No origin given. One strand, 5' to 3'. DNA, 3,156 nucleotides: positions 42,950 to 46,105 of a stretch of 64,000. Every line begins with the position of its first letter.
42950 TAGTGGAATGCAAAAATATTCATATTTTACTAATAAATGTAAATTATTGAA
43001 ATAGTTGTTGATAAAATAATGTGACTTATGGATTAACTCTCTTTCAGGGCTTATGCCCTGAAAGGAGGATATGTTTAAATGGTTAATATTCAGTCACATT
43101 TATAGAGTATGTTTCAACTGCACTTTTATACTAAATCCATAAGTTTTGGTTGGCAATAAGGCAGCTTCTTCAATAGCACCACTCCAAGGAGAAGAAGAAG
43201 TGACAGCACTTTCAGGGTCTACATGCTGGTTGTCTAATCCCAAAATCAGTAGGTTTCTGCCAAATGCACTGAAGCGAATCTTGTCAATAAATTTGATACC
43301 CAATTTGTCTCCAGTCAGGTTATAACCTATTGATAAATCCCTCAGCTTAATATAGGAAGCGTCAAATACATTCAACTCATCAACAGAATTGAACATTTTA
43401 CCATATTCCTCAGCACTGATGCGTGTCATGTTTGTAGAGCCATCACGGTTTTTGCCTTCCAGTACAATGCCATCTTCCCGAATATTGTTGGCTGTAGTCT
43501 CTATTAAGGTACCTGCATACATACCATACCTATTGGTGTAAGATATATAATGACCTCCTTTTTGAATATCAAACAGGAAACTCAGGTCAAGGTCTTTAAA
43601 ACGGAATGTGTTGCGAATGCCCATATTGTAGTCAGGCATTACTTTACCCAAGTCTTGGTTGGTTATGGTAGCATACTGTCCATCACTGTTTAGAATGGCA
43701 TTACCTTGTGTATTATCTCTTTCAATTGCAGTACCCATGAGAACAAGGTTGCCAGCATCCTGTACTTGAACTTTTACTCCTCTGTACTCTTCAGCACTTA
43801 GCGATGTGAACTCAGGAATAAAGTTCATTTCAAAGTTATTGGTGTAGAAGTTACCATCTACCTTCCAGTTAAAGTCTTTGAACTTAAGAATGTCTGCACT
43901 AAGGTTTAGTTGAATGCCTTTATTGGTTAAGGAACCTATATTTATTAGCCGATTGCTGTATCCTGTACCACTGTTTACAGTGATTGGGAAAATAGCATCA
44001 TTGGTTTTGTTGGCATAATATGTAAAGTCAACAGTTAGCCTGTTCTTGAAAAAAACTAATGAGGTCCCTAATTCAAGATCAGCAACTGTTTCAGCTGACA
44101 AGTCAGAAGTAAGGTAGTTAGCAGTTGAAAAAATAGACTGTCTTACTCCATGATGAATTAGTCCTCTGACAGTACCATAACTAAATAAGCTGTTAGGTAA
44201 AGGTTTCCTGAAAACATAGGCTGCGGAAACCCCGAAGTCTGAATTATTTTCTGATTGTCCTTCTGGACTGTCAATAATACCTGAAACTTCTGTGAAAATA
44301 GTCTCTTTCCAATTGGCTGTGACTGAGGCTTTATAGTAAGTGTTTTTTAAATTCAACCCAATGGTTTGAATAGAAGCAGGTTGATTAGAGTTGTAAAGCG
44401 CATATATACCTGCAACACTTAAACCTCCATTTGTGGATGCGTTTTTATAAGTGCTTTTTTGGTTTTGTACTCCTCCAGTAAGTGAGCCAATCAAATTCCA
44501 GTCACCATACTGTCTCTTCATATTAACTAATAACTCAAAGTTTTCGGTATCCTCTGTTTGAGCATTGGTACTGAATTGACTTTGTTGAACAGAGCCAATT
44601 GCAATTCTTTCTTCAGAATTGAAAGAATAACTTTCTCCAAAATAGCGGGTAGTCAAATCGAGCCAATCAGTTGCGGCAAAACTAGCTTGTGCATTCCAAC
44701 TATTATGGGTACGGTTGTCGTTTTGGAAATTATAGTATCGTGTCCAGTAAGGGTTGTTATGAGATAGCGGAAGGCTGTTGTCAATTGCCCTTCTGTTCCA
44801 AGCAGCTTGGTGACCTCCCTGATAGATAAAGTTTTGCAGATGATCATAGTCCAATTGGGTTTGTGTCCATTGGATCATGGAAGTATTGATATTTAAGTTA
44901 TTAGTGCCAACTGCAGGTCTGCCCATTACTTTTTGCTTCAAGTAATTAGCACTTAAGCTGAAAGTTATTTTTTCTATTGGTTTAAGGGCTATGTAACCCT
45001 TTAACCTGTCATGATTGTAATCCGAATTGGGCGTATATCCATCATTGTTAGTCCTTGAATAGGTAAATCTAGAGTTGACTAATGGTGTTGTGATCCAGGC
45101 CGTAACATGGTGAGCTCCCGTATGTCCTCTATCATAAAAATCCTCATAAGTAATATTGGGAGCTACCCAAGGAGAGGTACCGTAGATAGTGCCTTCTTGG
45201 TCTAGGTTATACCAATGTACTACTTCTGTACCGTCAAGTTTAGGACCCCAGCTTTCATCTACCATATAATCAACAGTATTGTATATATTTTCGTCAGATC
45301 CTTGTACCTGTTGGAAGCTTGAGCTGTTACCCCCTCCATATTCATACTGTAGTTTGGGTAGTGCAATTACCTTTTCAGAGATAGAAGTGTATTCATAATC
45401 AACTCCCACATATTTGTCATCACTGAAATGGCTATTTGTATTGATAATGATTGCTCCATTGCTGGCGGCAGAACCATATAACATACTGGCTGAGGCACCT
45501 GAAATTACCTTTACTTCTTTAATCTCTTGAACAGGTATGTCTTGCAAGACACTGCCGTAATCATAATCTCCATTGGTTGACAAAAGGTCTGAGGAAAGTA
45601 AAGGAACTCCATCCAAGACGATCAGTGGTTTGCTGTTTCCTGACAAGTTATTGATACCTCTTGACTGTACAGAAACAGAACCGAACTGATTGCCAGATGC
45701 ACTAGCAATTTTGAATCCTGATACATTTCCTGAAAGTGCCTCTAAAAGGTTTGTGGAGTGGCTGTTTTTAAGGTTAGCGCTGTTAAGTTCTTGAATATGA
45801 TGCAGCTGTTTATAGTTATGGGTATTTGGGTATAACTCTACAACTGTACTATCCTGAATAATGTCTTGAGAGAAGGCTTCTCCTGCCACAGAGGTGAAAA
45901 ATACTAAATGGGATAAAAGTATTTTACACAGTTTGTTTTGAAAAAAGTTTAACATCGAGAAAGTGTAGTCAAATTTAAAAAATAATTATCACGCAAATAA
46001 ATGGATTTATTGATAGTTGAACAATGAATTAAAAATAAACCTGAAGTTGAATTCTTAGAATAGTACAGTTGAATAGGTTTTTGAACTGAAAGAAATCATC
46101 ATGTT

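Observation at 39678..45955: Two tandem PEGA-trypsin lipoprotein proteases in the SusD position behind a SusC-like receptor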

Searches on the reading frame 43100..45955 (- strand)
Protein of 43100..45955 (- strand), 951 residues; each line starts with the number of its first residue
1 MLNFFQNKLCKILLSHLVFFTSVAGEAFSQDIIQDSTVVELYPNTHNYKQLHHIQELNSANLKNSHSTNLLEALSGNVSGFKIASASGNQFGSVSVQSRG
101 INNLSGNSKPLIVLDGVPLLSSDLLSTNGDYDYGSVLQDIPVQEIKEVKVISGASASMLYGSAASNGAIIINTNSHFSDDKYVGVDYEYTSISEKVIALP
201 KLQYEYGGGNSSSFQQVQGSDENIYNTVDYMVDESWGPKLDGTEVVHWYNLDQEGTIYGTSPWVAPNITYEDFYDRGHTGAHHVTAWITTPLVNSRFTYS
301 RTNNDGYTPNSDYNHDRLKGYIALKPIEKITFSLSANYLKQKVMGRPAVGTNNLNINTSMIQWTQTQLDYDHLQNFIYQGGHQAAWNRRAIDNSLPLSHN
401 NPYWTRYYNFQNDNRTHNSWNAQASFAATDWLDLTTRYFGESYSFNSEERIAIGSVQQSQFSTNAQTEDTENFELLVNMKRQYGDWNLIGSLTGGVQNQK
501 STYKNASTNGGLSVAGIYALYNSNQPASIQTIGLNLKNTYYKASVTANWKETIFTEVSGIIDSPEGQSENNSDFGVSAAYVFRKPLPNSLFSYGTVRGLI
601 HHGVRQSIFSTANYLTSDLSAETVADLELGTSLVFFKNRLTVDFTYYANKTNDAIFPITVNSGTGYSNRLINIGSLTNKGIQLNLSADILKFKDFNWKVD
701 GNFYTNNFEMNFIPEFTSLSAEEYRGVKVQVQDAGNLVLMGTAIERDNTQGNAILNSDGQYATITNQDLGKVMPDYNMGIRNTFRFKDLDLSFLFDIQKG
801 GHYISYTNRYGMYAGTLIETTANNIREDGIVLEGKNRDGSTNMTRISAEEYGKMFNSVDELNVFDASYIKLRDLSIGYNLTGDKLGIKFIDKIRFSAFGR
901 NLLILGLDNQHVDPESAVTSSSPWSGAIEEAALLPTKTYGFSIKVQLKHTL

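Call 4: search_protein_families(library=pfam, proteins=[window:43100-45955:-], max_evalue=0.01)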
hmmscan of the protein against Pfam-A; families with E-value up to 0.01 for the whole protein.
window:43100-45955:- (951 aa): 1 family
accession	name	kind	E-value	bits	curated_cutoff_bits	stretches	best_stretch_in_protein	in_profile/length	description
PF07715.20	Plug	-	3.5e-14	53.6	23.9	1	54-168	9-107/107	TonB-dependent Receptor Plug Domain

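Call 5: search_protein_families(library=ncbifam, proteins=[window:43100-45955:-], max_evalue=0.01)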
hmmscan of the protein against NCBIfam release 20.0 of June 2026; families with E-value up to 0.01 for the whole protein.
window:43100-45955:- (951 aa): 2 families
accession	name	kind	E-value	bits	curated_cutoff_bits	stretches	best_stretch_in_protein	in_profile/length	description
TIGR04056.1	OMP_RagA_SusC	subfamily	7.2e-83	279.5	368.25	2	602-947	636-981/981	SusC/RagA family TonB-linked outer membrane protein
TIGR04057.1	SusC_RagA_signa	signature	4.1e-07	29.7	46.2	1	144-173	1-30/31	SusC/RagA subfamily TonB-dependent outer membrane receptor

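Call 21: find_homologous_proteins(query=window:43100-45955:-, max_evalue=1e-10)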
Query window:43100-45955:- (951 aa): 612 proteins with E <= 1e-10 among 8000 candidates; the best 120 are listed.
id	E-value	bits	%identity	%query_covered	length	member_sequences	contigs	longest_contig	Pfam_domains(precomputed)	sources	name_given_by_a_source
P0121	0.0e+0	2152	100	100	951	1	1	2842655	PF07715.21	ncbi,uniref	ncbi:TonB-dependent receptor plug domain-containing protein [Limibacter armeniacum]|uniref:TonB-depe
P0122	2.5e-138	481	34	94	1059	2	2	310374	PF13715.13,PF07715.21,PF13620.13,PF00593.31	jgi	-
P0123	1.8e-136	475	34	93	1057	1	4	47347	PF13715.13,PF07715.21,PF13620.13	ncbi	-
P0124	1.1e-135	472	32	97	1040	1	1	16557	PF13715.13,PF07715.21,PF13620.13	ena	-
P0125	1.9e-133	465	33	94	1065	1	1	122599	PF13715.13,PF07715.21,PF13620.13,PF00593.31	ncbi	-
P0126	3.0e-133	464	32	96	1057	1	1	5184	PF13715.13,PF07715.21,PF13620.13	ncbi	ncbi:MAG: SusC/RagA family TonB-linked outer membrane protein, partial [Mariniphaga sp.]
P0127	4.5e-132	460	34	94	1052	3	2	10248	PF13715.13,PF07715.21,PF13620.13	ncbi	-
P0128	7.1e-132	460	33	97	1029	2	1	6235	PF13715.13,PF07715.21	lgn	-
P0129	1.7e-131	458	33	99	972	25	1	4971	PF07715.21,PF00593.31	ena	-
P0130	3.6e-130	454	33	96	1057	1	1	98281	PF13715.13,PF07715.21,PF13620.13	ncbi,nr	ncbi:MAG: SusC/RagA family TonB-linked outer membrane protein [Bacteroides sp.]|nr:SusC/RagA family 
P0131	6.4e-130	453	34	97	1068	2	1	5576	PF13715.13,PF07715.21,PF13620.13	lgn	-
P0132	8.3e-130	453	34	94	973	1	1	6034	PF07715.21,PF00593.31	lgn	-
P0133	1.8e-129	452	34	94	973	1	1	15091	PF07715.21,PF00593.31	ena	-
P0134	3.0e-129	451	33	94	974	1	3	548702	PF07715.21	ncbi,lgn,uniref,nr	ncbi:SusC/RagA family TonB-linked outer membrane protein [Elizabethkingia anophelis]|uniref:SusC/Rag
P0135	3.7e-129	451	32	99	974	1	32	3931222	PF07715.21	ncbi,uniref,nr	ncbi:SusC/RagA family TonB-linked outer membrane protein [Elizabethkingia anophelis]|uniref:SusC/Rag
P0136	4.3e-129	450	33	55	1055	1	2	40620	PF13715.13,PF07715.21,PF13620.13,PF23591.2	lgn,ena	-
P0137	9.2e-129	449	33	94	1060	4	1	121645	PF13715.13,PF07715.21,PF13620.13,PF00593.31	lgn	-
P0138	9.7e-129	449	33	92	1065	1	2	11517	PF13715.13,PF07715.21,PF13620.13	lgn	-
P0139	1.1e-128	449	34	97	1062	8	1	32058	PF13715.13,PF07715.21,PF13620.13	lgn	-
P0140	2.5e-128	448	33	99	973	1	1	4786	PF07715.21,PF00593.31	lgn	-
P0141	3.7e-128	447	32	99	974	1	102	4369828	PF07715.21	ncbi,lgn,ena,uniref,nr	ncbi:SusC/RagA family TonB-linked outer membrane protein [Elizabethkingia anophelis]|uniref:TonB-dep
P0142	4.0e-128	447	32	99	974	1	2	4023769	PF07715.21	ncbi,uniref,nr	ncbi:SusC/RagA family TonB-linked outer membrane protein [Elizabethkingia anophelis]|uniref:SusC/Rag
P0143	4.1e-128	447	33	94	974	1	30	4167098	PF07715.21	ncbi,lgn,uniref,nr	ncbi:SusC/RagA family TonB-linked outer membrane protein [Elizabethkingia anophelis]|uniref:SusC/Rag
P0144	5.6e-128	447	33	99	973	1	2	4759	PF07715.21,PF00593.31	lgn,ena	-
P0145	6.5e-128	446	33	99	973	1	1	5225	PF07715.21,PF00593.31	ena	-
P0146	7.7e-128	446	33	99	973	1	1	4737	PF07715.21,PF00593.31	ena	-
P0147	9.0e-128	446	33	94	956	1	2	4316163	PF07715.21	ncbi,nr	ncbi:SusC/RagA family TonB-linked outer membrane protein [Elizabethkingia anophelis]|nr:SusC/RagA fa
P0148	9.2e-128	446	32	99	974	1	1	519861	PF07715.21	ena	-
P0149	9.6e-128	446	32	96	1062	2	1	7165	PF13715.13,PF07715.21,PF13620.13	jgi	-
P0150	1.0e-127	446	33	99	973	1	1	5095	PF07715.21,PF00593.31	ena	-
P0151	1.1e-127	446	33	99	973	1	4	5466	PF07715.21,PF00593.31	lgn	-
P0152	2.4e-127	445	33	94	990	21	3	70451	PF07715.21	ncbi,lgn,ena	-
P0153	2.5e-127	445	34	94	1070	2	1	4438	PF13715.13,PF07715.21,PF13620.13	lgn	-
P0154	2.8e-127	444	32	96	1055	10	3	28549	PF13715.13,PF07715.21,PF13620.13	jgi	jgi:TonB-linked SusC/RagA family outer membrane protein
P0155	5.5e-127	443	33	99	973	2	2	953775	PF07715.21,PF00593.31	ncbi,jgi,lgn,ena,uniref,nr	ncbi:SusC/RagA family TonB-linked outer membrane protein [Kaistella rhinocerotis]|uniref:SusC/RagA f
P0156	9.4e-127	443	33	96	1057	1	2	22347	PF13715.13,PF07715.21,PF13620.13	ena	-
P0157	1.2e-126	442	31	96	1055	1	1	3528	PF13715.13,PF07715.21,PF13620.13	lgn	-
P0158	2.7e-126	441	34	96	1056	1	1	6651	PF13715.13,PF07715.21,PF13620.13,PF00593.31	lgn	-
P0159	3.7e-126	441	32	99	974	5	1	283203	PF07715.21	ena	-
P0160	5.8e-126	440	34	96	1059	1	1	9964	PF13715.13,PF07715.21,PF13620.13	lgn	-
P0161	1.9e-125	438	34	96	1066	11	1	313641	PF13715.13,PF07715.21,PF13620.13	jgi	jgi:TonB-linked SusC/RagA family outer membrane protein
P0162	2.1e-125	438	34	96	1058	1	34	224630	PF13715.13,PF07715.21,PF13620.13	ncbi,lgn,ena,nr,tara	ncbi:MAG: SusC/RagA family TonB-linked outer membrane protein [Muricauda sp.]|nr:SusC/RagA family To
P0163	3.1e-125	438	34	96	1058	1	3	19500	PF13715.13,PF07715.21,PF13620.13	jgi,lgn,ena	-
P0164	7.0e-125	436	33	93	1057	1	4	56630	PF13715.13,PF07715.21,PF13620.13,PF23591.2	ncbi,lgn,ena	-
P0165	1.6e-124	435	34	96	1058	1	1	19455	PF13715.13,PF07715.21,PF13620.13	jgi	-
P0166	3.1e-124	434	32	96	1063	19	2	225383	PF13715.13,PF07715.21,PF16371.13,PF13620.13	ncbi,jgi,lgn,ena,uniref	ncbi:SusC/RagA family TonB-linked outer membrane protein [Sphingobacterium thalpophilum]|uniref:SusC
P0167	6.0e-124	433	32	99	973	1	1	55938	PF07715.21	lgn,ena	-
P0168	7.3e-124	433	33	99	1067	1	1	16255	PF13715.13,PF07715.21,PF13620.13,PF14905.13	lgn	-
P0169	7.5e-124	433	32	99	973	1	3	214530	PF07715.21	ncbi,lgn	-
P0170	1.3e-123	432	32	94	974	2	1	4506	PF07715.21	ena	-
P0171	3.8e-123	431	32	97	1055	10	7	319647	PF13715.13,PF07715.21,PF13620.13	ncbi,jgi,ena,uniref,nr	ncbi:TonB-linked SusC/RagA family outer membrane protein [Marinilabilia salmonicolor]|jgi:TonB-linke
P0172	4.7e-123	430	31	97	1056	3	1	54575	PF13715.13,PF07715.21,PF13620.13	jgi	jgi:TonB-linked SusC/RagA family outer membrane protein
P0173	5.0e-123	430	33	94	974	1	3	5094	PF07715.21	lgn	-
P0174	5.7e-123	430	33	94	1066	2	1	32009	PF07715.21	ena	-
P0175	2.2e-122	428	32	96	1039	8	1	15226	PF13715.13,PF07715.21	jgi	jgi:TonB-linked SusC/RagA family outer membrane protein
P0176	2.7e-122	428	33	97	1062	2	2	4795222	PF13715.13,PF07715.21,PF13620.13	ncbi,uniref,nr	ncbi:SusC/RagA family TonB-linked outer membrane protein [Aureibacter tunicatorum]|uniref:TonB-linke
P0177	4.2e-122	427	32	99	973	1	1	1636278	PF07715.21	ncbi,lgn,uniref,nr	ncbi:SusC/RagA family TonB-linked outer membrane protein [Epilithonimonas mollis]|uniref:TonB-linked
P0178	5.1e-122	427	32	55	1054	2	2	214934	PF13715.13,PF07715.21,PF13620.13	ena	-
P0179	5.9e-122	427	33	96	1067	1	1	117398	PF13715.13,PF07715.21,PF13620.13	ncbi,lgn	ncbi:MAG: SusC/RagA family TonB-linked outer membrane protein [Salinivirgaceae bacterium]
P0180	6.3e-122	427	32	94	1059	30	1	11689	PF13715.13,PF07715.21,PF13620.13,PF00593.31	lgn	-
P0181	1.4e-121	426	33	94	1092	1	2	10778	PF13715.13,PF07715.21,PF13620.13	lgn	-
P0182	2.5e-121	425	32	97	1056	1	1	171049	PF13715.13,PF07715.21,PF13620.13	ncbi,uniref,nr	ncbi:SusC/RagA family TonB-linked outer membrane protein [Saccharicrinis aurantiacus]|uniref:SusC/Ra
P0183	2.7e-121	425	32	99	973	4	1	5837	PF07715.21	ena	-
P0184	3.4e-121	424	32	94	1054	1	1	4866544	PF13715.13,PF07715.21,PF13620.13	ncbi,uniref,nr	ncbi:SusC/RagA family TonB-linked outer membrane protein [Fulvitalea axinellae]|uniref:SusC/RagA fam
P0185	5.0e-121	424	33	94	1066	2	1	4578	PF13715.13,PF07715.21,PF13620.13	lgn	-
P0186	5.4e-121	424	31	56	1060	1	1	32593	PF13715.13,PF07715.21,PF13620.13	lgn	-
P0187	7.0e-121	423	32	52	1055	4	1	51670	PF13715.13,PF07715.21,PF13620.13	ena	-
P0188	1.1e-120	423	33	96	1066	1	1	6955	PF13715.13,PF07715.21,PF13620.13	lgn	-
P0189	3.1e-120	421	32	97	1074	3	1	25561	PF13715.13,PF07715.21,PF13620.13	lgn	-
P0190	3.3e-120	421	33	96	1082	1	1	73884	PF13715.13,PF07715.21,PF13620.13,PF00593.31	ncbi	-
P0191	5.2e-120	420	31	94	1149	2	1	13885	PF13715.13,PF07715.21,PF07660.20,PF13620.13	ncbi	ncbi:MAG: SusC/RagA family TonB-linked outer membrane protein [Bacteroidota bacterium]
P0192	3.6e-119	418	31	96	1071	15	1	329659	PF13715.13,PF07715.21,PF13620.13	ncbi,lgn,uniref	ncbi:SusC/RagA family TonB-linked outer membrane protein [Sphingobacterium sp.]|uniref:SusC/RagA fam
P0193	4.3e-119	417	33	96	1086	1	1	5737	PF13715.13,PF07715.21,PF13620.13,PF00593.31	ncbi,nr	ncbi:MAG: SusC/RagA family TonB-linked outer membrane protein [Bacteroidales bacterium]|nr:SusC/RagA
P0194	6.2e-119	417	31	97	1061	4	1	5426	PF13715.13,PF07715.21,PF13620.13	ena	-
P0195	6.8e-119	417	34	52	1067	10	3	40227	PF13715.13,PF07715.21,PF13620.13,PF23591.2,PF00593.31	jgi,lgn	jgi:TonB-linked SusC/RagA family outer membrane protein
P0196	1.1e-118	416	32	97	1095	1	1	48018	PF13715.13,PF07715.21,PF13620.13,PF00593.31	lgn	-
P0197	1.8e-118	415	33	97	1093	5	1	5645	PF13715.13,PF07715.21,PF13620.13,PF00593.31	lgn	-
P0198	1.9e-118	415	32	94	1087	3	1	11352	PF13715.13,PF07715.21,PF13620.13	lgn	-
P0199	3.1e-118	414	32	94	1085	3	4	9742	PF13715.13,PF07715.21,PF13620.13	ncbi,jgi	-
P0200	4.8e-118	414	31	94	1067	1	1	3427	PF13715.13,PF07715.21,PF13620.13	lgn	-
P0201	5.3e-118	414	31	97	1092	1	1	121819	PF13715.13,PF07715.21,PF13620.13,PF23591.2,PF00593.31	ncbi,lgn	-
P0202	1.4e-117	412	32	97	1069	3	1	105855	PF13715.13,PF07715.21,PF13620.13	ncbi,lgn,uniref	ncbi:SusC/RagA family TonB-linked outer membrane protein [Roseimarinus sediminis]|uniref:SusC/RagA f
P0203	4.1e-117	411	33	94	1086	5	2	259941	PF13715.13,PF07715.21,PF13620.13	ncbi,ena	-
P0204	6.4e-116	407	31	96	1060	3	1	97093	PF13715.13,PF07715.21,PF13620.13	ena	-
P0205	2.8e-115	405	32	97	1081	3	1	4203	PF13715.13,PF07715.21,PF13620.13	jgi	jgi:TonB-linked SusC/RagA family outer membrane protein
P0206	7.1e-115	403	32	94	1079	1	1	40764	PF13715.13,PF07715.21,PF13620.13,PF00593.31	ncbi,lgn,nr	ncbi:MAG: SusC/RagA family TonB-linked outer membrane protein [Bacteroidales bacterium]|nr:SusC/RagA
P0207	1.1e-114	403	32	96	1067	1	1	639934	PF13715.13,PF07715.21,PF13620.13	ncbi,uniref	ncbi:SusC/RagA family TonB-linked outer membrane protein [Saccharicrinis sp. FJH54]|uniref:SusC/RagA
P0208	1.1e-114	403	33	95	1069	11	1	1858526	PF13715.13,PF07715.21,PF13620.13,PF00593.31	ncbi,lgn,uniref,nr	ncbi:TonB-linked SusC/RagA family outer membrane protein [Maribacter spongiicola]|uniref:TonB-linked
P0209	1.2e-114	403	31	98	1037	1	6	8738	PF13715.13,PF07715.21,PF13620.13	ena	-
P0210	1.3e-114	402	31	97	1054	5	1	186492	PF13715.13,PF07715.21,PF13620.13,PF00593.31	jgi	jgi:TonB-linked SusC/RagA family outer membrane protein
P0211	3.0e-114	401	32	95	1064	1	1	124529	PF13715.13,PF07715.21,PF13620.13,PF00593.31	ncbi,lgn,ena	-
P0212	5.7e-114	400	32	91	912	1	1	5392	PF07715.21,PF00593.31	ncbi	ncbi:MAG: SusC/RagA family TonB-linked outer membrane protein, partial [Kosmotogaceae bacterium]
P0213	2.2e-113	398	32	94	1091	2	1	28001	PF13715.13,PF07715.21,PF13620.13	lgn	-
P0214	2.4e-113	398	32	97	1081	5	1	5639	PF13715.13,PF07715.21,PF13620.13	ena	-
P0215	5.3e-112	394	31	96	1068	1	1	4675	PF13715.13,PF07715.21,PF13620.13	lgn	-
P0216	1.6e-111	392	33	92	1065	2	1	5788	PF13715.13,PF07715.21,PF13620.13,PF00593.31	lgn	-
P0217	3.4e-111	391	31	99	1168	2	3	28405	PF13715.13,PF07715.21,PF13620.13,PF00593.31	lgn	-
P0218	3.9e-111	391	31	94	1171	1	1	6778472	PF13715.13,PF07715.21,PF13620.13,PF00593.31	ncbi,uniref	ncbi:SusC/RagA family TonB-linked outer membrane protein [Chitinophaga sp. MM2321]|uniref:SusC/RagA 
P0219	6.3e-111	390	32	94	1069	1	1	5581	PF13715.13,PF07715.21,PF13620.13,PF00593.31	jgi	-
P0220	3.6e-110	388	31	94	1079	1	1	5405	PF13715.13,PF07715.21,PF13620.13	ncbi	ncbi:MAG: SusC/RagA family TonB-linked outer membrane protein [Mangrovibacterium sp.]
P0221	3.6e-110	388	31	97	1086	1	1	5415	PF13715.13,PF07715.21,PF13620.13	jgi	jgi:TonB-linked SusC/RagA family outer membrane protein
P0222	1.8e-109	385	30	94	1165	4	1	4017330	PF13715.13,PF07715.21,PF13620.13,PF00593.31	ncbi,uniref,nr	ncbi:SusC/RagA family TonB-linked outer membrane protein [Chitinophaga flava]|uniref:SusC/RagA famil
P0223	4.3e-109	384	31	97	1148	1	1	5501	PF13715.13,PF07715.21,PF13620.13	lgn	-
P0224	7.4e-109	383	31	96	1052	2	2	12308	PF13715.13,PF07715.21,PF13620.13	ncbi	-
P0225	2.5e-108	382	32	98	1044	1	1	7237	PF13715.13,PF07715.21,PF13620.13,PF00593.31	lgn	-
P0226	1.8e-107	379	31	94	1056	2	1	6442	PF13715.13,PF07715.21,PF13620.13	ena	-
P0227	4.5e-107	377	31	94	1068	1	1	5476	PF13715.13,PF07715.21,PF13620.13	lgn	-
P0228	6.9e-107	377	30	96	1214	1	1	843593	PF13715.13,PF07715.21,PF13620.13,PF00593.31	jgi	jgi:TonB-linked SusC/RagA family outer membrane protein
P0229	1.1e-106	376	31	96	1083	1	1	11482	PF13715.13,PF07715.21,PF13620.13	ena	-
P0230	2.0e-106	375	32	86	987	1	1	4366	PF13715.13,PF07715.21,PF13620.13,PF23591.2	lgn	-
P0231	2.1e-106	375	31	94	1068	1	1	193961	PF13715.13,PF07715.21,PF13620.13,PF00593.31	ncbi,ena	-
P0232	1.3e-105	373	30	94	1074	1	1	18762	PF13715.13,PF07715.21,PF13620.13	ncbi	-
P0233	1.5e-105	373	31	94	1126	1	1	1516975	PF13715.13,PF07715.21,PF13620.13,PF00593.31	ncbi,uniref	ncbi:SusC/RagA family TonB-linked outer membrane protein [Chitinophaga sp. 30R24]|uniref:SusC/RagA f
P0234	6.3e-105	370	29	97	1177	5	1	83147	PF13715.13,PF07715.21,PF13620.13,PF00593.31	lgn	-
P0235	2.4e-104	369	31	94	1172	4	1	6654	PF13715.13,PF07715.21,PF13620.13,PF00593.31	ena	-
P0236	2.6e-103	365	30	55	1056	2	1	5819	PF13715.13,PF07715.21,PF13620.13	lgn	-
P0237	3.9e-103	364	30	94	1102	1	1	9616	PF13715.13,PF07715.21,PF13620.13,PF00593.31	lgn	-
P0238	2.5e-102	362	30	97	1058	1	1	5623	PF13715.13,PF07715.21,PF13620.13,PF00593.31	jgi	jgi:TonB-linked SusC/RagA family outer membrane protein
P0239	3.1e-102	361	30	94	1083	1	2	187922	PF13715.13,PF07715.21,PF13620.13,PF00593.31,PF14905.13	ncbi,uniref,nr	ncbi:SusC/RagA family TonB-linked outer membrane protein [Pontibacter ruber]|uniref:SusC/RagA family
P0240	3.7e-102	361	30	94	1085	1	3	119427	PF13715.13,PF07715.21,PF13620.13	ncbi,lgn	-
